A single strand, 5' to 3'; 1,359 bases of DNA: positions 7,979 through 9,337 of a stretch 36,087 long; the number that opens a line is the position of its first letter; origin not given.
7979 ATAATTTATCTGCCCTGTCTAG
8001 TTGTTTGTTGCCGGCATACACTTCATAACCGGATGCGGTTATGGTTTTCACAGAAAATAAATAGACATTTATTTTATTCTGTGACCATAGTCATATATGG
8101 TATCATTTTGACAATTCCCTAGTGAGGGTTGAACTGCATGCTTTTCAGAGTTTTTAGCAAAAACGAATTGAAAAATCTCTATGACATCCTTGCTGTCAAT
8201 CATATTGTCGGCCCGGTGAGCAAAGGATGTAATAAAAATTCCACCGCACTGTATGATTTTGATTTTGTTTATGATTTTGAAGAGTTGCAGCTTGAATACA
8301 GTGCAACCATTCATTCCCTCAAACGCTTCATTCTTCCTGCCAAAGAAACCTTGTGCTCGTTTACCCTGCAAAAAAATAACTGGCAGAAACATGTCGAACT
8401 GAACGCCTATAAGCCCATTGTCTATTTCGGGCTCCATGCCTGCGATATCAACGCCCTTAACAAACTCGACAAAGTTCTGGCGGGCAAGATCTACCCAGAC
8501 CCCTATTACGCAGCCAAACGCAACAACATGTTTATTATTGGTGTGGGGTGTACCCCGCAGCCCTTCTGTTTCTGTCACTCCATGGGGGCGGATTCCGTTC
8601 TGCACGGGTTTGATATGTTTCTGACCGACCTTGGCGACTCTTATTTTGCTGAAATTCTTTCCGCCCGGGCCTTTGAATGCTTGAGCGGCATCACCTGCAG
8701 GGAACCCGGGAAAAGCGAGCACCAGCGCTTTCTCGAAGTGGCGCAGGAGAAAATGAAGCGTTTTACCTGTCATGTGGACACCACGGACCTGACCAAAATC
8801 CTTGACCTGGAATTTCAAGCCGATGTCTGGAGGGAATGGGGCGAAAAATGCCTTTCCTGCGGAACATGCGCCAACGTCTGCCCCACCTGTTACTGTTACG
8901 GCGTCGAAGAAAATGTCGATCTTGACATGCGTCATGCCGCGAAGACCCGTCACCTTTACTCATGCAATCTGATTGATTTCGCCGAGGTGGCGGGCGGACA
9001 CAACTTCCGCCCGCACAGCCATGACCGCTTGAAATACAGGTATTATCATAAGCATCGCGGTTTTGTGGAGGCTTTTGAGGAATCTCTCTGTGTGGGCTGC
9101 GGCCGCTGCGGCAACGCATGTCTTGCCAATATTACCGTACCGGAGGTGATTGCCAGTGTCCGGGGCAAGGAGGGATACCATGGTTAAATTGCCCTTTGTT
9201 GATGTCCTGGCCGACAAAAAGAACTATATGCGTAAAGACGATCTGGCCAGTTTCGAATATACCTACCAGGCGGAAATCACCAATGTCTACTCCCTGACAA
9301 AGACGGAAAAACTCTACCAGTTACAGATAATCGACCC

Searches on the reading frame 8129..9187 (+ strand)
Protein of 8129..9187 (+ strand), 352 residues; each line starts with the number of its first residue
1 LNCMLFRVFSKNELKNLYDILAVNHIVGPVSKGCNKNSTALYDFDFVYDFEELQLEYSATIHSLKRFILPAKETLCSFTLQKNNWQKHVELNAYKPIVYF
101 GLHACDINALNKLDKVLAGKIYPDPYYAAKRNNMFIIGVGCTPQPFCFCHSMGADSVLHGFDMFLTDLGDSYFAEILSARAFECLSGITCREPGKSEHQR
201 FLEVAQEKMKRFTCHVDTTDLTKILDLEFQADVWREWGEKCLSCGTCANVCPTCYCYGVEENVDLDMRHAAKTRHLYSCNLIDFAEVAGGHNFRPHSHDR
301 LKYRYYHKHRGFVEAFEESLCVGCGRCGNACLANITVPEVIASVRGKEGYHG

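Call 9: search_protein_families(library=pfam, proteins=[window:8129-9187:+], max_evalue=0.001)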
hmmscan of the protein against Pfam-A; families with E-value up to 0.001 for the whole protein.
window:8129-9187:+ (352 aa): 8 families
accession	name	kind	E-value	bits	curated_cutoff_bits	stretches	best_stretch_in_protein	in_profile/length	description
PF17179.9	Fer4_22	-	2.9e-28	99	27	1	240-335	1-95/95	4Fe-4S dicluster domain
PF13187.11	Fer4_9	-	1.3e-06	28.8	27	0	233-253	34-49/52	4Fe-4S dicluster domain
PF00037.32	Fer4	-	4.3e-06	26.8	21.1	0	239-253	6-20/24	4Fe-4S binding domain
PF12797.12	Fer4_2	-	1.4e-05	25.2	24.5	0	239-253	8-22/22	4Fe-4S binding domain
PF13237.11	Fer4_10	-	1.7e-05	25.1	25.5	0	239-279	7-42/53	4Fe-4S dicluster domain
PF12838.12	Fer4_7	-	2.3e-05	25.2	27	1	240-334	1-51/52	4Fe-4S dicluster domain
PF14697.11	Fer4_21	-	0.00035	21.1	35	0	232-255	32-55/59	4Fe-4S dicluster domain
PF12837.12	Fer4_6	-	0.00092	19.5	25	0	316-333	4-21/24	4Fe-4S binding domain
